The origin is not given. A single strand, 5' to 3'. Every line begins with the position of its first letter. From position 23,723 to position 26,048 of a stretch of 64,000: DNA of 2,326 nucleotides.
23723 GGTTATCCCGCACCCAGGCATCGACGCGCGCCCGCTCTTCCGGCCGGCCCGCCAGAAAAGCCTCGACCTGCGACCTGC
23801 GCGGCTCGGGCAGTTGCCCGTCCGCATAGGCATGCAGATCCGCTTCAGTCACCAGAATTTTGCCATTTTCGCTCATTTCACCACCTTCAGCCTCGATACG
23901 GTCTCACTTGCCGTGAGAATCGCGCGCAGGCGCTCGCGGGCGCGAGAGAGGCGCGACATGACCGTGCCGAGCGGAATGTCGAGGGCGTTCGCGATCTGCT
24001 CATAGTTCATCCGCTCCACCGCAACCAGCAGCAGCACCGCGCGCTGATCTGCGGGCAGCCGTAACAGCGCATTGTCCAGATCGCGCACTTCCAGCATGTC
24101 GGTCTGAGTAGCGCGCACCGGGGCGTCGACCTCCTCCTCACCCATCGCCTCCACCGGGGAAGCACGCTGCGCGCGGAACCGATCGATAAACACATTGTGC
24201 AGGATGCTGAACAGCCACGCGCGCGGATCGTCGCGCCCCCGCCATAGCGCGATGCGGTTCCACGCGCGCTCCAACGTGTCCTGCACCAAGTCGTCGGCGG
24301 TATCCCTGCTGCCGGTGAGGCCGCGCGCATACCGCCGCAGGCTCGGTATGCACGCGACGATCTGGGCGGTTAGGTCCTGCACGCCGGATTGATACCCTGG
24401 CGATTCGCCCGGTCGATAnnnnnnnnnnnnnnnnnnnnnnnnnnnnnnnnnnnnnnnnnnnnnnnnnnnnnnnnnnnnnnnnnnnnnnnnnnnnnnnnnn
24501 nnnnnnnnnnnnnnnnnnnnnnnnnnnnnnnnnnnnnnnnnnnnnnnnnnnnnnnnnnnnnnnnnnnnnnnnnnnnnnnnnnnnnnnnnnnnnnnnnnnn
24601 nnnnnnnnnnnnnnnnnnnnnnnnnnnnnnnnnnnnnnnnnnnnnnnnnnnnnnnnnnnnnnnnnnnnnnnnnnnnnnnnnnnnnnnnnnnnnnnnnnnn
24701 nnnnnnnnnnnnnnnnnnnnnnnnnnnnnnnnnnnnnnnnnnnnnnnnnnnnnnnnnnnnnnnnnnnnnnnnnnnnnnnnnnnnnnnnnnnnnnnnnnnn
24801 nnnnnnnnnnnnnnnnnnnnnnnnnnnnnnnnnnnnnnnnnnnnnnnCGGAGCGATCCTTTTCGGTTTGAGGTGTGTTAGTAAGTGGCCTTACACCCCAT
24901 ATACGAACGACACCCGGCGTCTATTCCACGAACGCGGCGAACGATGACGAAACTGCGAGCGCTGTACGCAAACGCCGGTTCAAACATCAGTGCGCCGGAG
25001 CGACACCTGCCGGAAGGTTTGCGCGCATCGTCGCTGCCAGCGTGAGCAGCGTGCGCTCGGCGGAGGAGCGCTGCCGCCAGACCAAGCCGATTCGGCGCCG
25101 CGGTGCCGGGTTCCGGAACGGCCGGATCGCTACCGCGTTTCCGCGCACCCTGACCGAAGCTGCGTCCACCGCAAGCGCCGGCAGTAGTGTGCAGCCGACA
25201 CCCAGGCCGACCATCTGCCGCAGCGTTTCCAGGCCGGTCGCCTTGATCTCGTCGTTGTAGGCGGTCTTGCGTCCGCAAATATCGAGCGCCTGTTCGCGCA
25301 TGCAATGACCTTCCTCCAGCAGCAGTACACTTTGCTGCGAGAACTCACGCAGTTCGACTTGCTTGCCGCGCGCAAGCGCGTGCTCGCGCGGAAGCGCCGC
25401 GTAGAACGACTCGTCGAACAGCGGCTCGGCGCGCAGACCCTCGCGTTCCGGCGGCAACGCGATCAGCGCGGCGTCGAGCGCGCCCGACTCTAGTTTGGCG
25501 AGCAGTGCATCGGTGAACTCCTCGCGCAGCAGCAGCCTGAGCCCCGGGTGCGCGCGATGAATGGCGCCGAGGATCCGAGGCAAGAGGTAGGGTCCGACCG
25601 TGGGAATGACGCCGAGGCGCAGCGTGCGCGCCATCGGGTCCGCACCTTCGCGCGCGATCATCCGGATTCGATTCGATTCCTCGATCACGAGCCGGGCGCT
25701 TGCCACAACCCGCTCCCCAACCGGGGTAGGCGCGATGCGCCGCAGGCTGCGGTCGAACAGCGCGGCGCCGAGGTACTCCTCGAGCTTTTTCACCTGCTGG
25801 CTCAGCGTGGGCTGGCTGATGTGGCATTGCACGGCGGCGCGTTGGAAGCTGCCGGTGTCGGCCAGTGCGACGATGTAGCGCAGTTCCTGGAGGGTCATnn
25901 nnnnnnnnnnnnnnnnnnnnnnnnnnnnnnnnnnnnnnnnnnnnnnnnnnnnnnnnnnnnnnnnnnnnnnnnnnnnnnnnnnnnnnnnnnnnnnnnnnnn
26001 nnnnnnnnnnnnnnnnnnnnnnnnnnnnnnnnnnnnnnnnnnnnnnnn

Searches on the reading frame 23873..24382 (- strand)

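Call 42: search_protein_families(library=ncbifam, proteins=[window:23873-24382:-], max_evalue=0.00001)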
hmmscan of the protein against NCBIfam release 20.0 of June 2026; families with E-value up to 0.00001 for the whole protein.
window:23873-24382:- (169 aa): 82 families (the best 25 are shown)
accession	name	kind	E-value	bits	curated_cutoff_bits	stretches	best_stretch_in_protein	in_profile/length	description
NF009164.0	PRK12511.1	equivalog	4.1e-44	150.3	185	1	4-168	6-174/182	RNA polymerase sigma factor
NF009199.0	PRK12547.1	subfamily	2.6e-31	108.5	219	1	2-159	6-163/184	RNA polymerase sigma factor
NF009192.0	PRK12540.1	equivalog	3.1e-31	108.4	307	1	4-159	7-162/182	RNA polymerase sigma factor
NF009198.0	PRK12546.1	equivalog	2e-30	105.9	270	1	3-160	8-165/188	RNA polymerase sigma factor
NF009169.0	PRK12516.1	equivalog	5.9e-29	100.8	321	1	5-158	13-166/188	RNA polymerase sigma factor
TIGR02983.1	SigE-fam_strep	subfamily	8.8e-28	97.2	141.55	1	3-156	7-158/162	SigE family RNA polymerase sigma factor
NF058625.1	sigma_PG0214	equivalog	2.5e-27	95.7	130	1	5-159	7-164/170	GFO_1088 family ECF-type sigma factor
TIGR02937.1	sigma70-ECF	superfamily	1.3e-25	89.9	42.9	1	7-154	6-163/165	sigma-70 family RNA polymerase sigma factor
NF007227.0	PRK09645.1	subfamily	1e-24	87.4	202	1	14-157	25-171/177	sigma-70 family RNA polymerase sigma factor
NF007225.0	PRK09643.1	equivalog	1.3e-24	87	190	1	15-160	40-186/204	RNA polymerase sigma factor SigM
NF009185.0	PRK12533.1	equivalog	3.1e-24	85.9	248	1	18-160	45-197/231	RNA polymerase sigma factor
TIGR02950.1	SigM_subfam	subfamily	3.8e-23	82.1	147.95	1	13-156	11-158/159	RNA polymerase sigma factor, SigM family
NF009166.1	PRK12513.1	equivalog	1.5e-21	77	206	1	16-160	36-190/193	RNA polymerase sigma factor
NF007229.0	PRK09647.1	equivalog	2.4e-21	76.1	265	1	17-161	59-207/220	RNA polymerase sigma factor SigE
NF009170.0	PRK12517.1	subfamily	7.5e-21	74.4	197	1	12-161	33-181/188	RNA polymerase sigma factor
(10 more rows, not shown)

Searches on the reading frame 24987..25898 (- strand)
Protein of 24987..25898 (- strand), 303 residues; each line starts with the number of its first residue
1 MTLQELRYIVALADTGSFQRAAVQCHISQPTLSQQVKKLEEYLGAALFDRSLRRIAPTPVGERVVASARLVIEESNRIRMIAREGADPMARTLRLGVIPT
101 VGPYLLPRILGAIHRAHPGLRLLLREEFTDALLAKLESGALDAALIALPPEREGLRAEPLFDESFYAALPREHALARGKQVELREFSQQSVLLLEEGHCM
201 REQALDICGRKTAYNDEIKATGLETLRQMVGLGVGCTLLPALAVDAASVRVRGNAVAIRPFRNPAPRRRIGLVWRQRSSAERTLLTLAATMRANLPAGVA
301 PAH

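Call 4: search_protein_families(library=pfam, proteins=[window:24987-25898:-], max_evalue=0.1)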
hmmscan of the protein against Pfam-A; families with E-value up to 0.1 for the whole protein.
window:24987-25898:- (303 aa): 4 families
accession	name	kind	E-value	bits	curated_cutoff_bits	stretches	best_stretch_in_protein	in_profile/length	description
PF03466.25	LysR_substrate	-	2.5e-45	154.9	28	1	89-294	4-207/209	LysR substrate binding domain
PF00126.33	HTH_1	-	3.2e-22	78.7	26.6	1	3-62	1-60/60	Bacterial regulatory helix-turn-helix protein, lysR family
PF13556.12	HTH_30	-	0.0013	18.9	27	1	12-49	9-46/59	PucR C-terminal helix-turn-helix domain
PF12802.13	MarR_2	-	0.047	14.3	27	0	1-41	3-46/61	MarR family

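Call 8: find_related_loci(query=window:24987-25898:-, collection=genome_contigs, flank=6000)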
Query window:24987-25898:- (303 aa) in genome_contigs; peptide patterns used: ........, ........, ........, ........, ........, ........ (x = any residue, [..] = any of these).
599 stretches matched a pattern (row limit reached: there are more); 377 encode a relative of the query (tblastn E <= 1e-3); the best 80 are kept; 80 distinct loci.
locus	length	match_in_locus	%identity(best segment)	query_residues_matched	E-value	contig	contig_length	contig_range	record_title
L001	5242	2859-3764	53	1-301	3e-97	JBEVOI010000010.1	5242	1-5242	MAG: Burkholderiales bacterium isolate T4R6BO.64.metabat2 T4R6BO.64.metabat2_k133_5995884, whole genome shotgun sequence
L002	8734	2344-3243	53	1-299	7e-96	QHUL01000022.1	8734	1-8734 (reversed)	MAG: Gemmatimonadetes bacterium isolate AG29 14_1009_02_40cm_scaffold_14372_curated, whole genome shotgun sequence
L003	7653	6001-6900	53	1-299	2e-95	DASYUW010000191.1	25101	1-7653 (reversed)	MAG TPA_asm: Burkholderiales bacterium isolate SMAG_U4605 k141_1157262, whole genome shotgun sequence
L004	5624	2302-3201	53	1-299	2e-94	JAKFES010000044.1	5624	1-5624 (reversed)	MAG: Burkholderiaceae bacterium isolate LC079 contig-124_12265, whole genome shotgun sequence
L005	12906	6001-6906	53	1-301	1e-94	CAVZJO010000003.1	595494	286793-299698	MAG: uncultured beta proteobacterium isolate MFD00962.bin.1.206 genome assembly, contig: contig_111741, whole genome sho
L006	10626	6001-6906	53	1-301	2e-94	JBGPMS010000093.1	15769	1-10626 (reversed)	MAG: Gammaproteobacteria bacterium isolate OBJ_0618_7090110_232 k141_188534_length_15769_cov_22.0000, whole genome shotg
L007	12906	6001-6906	52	1-301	3e-94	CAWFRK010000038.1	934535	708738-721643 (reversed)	MAG: uncultured beta proteobacterium isolate MFD00962.bin.2.76 genome assembly, contig: contig_5221, whole genome shotgu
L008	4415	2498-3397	52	1-299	5e-94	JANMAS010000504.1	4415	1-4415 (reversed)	MAG: Burkholderiales bacterium isolate OTE_1_metabat_61 OTE_1_k141_1825658, whole genome shotgun sequence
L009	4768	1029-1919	53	1-296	1e-93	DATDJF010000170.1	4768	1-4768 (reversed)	MAG TPA_asm: Burkholderiaceae bacterium isolate SMAG_U323 k141_1612283, whole genome shotgun sequence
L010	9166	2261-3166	52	1-301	4e-92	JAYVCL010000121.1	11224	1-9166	MAG: Burkholderiales bacterium isolate GL32_Down_metabat_118 GL32_Down_metabat_118_120, whole genome shotgun sequence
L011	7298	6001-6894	51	1-297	3e-91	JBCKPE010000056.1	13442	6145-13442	Burkholderiaceae bacterium isolate SLM_MC1B_68-M02 Node_56_length_13442_cov_57.145728, whole genome shotgun sequence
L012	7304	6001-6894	51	1-297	3e-91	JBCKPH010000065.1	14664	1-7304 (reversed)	Burkholderiaceae bacterium isolate SLM_MC1B_24-P11 Node_65_length_14664_cov_43.772841, whole genome shotgun sequence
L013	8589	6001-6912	52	1-302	9e-90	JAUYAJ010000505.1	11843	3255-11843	MAG: Rubrivivax sp. isolate C18_metabat.bin.74 C18_k141_168907, whole genome shotgun sequence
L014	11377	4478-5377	52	1-299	1e-86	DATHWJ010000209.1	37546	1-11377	MAG TPA_asm: Ideonella sp. isolate SMAG_U16156 k141_458955, whole genome shotgun sequence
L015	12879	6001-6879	47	1-295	1e-80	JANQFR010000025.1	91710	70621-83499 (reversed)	MAG: Phycisphaeraceae bacterium isolate PL23b_bin.10 k99_3196756, whole genome shotgun sequence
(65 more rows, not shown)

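Call 42: search_protein_families(library=ncbifam, proteins=[window:24987-25898:-], max_evalue=0.00001)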
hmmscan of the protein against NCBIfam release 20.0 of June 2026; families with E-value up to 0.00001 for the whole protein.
window:24987-25898:- (303 aa): 48 families (the best 25 are shown)
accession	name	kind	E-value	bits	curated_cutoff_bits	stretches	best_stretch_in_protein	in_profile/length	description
NF008361.0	PRK11151.1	equivalog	4.3e-76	256.1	329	1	1-295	1-293/305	DNA-binding transcriptional regulator OxyR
NF050018.1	StrsTransRegOxyRFcella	equivalog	7.7e-60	202.8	500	1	2-284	2-278/289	oxidative stress transcriptional regulator OxyR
NF008416.0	PRK11242.1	equivalog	3.6e-44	151.3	277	1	1-291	1-290/300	transcriptional regulator CynR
NF053705.1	TransRegGltCGpos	equivalog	4.7e-41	141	350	1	1-277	1-275/300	glutamate biosynthesis transcriptional regulator GltC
NF007385.0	PRK09906.1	equivalog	1.9e-37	129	356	1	1-280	1-277/296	DNA-binding transcriptional regulator HcaR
NF040786.1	LysR_Sec_metab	equivalog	7.3e-35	120.4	250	1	1-287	1-290/298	selenium metabolism-associated LysR family transcriptional regulator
NF047520.1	trans_act_CidR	equivalog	8.8e-35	120.3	415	1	1-278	1-275/292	cidABC operon transcriptional activator CidR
TIGR03339.1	phn_lysR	subfamily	5.5e-33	114.4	341.1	1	6-247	2-241/279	aminoethylphosphonate catabolism associated LysR family transcriptional regulator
NF007439.0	PRK09986.1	equivalog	2e-27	96.3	290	1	2-241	8-251/296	LysR family transcriptional regulator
NF045775.1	acetoin_reg_AlsR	exception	4.2e-27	95.4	430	1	1-243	1-246/290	acetoin biosynthesis transcriptional regulator AlsR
NF045990.1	TransRegCbbRRhodb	equivalog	1.6e-26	93.1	450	1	1-245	6-253/304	LysR family regulator CbbR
NF008410.0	PRK11233.1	equivalog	3.8e-26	91.9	309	1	1-248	1-247/305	nitrogen assimilation transcriptional regulator NAC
TIGR02424.1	TF_pcaQ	equivalog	5.7e-26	91.1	303.8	1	3-204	5-208/300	pca operon transcription factor PcaQ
NF008722.0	PRK11716.1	equivalog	9.4e-26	90.5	246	1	1-256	1-258/293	HTH-type transcriptional activator IlvY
NF009325.0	PRK12680.1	equivalog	4.3e-24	85.4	482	1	1-253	1-258/327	LysR family transcriptional regulator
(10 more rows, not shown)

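Call 77: search_solved_structures(query=window:24987-25895:-, max_evalue=1e-20, show_alignments=1)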
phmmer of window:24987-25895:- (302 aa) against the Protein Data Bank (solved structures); distinct sequences matched with E-value up to 1e-20: 20.
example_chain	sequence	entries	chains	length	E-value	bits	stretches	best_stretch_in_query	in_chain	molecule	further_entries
4x6g_A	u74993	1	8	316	2e-66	227.4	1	1-291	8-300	OxyR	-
6g1b_B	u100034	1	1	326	2.5e-47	164.7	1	1-283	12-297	Hydrogen peroxide-inducible genes activator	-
6g1b_J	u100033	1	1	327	2.6e-47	164.7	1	1-283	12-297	Hydrogen peroxide-inducible genes activator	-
6g4r_B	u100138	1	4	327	8e-46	159.8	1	1-283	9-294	Hydrogen peroxide-inducible genes activator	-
6g1d_C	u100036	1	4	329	8.2e-46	159.8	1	1-283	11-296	Hydrogen peroxide-inducible genes activator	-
1i6a_A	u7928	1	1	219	2.4e-44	155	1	88-294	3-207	HYDROGEN PEROXIDE-INDUCIBLE GENES ACTIVATOR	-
7l4s_A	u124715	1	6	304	4.5e-44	154.1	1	2-290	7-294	Transcriptional regulator of oxidative stress OxyR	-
1i69_A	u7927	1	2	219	6.1e-43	150.4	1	88-294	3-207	HYDROGEN PEROXIDE-INDUCIBLE GENES ACTIVATOR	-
4y0m_A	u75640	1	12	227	4.3e-40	141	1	88-291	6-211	OxyR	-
4xws_A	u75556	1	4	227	2.1e-38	135.5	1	88-291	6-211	OxyR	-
5b70_A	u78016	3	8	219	3.4e-33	118.4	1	85-288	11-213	LysR family transcriptional regulator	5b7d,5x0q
5x0v_A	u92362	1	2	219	4.5e-32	114.7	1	85-288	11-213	LysR family transcriptional regulator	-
3jv9_A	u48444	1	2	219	1.9e-31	112.7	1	92-292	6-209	Transcriptional regulator, LysR family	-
5b7h_A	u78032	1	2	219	1.1e-30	110.1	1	85-288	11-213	LysR family transcriptional regulator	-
3ho7_A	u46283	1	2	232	1.8e-25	93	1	87-296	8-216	OxyR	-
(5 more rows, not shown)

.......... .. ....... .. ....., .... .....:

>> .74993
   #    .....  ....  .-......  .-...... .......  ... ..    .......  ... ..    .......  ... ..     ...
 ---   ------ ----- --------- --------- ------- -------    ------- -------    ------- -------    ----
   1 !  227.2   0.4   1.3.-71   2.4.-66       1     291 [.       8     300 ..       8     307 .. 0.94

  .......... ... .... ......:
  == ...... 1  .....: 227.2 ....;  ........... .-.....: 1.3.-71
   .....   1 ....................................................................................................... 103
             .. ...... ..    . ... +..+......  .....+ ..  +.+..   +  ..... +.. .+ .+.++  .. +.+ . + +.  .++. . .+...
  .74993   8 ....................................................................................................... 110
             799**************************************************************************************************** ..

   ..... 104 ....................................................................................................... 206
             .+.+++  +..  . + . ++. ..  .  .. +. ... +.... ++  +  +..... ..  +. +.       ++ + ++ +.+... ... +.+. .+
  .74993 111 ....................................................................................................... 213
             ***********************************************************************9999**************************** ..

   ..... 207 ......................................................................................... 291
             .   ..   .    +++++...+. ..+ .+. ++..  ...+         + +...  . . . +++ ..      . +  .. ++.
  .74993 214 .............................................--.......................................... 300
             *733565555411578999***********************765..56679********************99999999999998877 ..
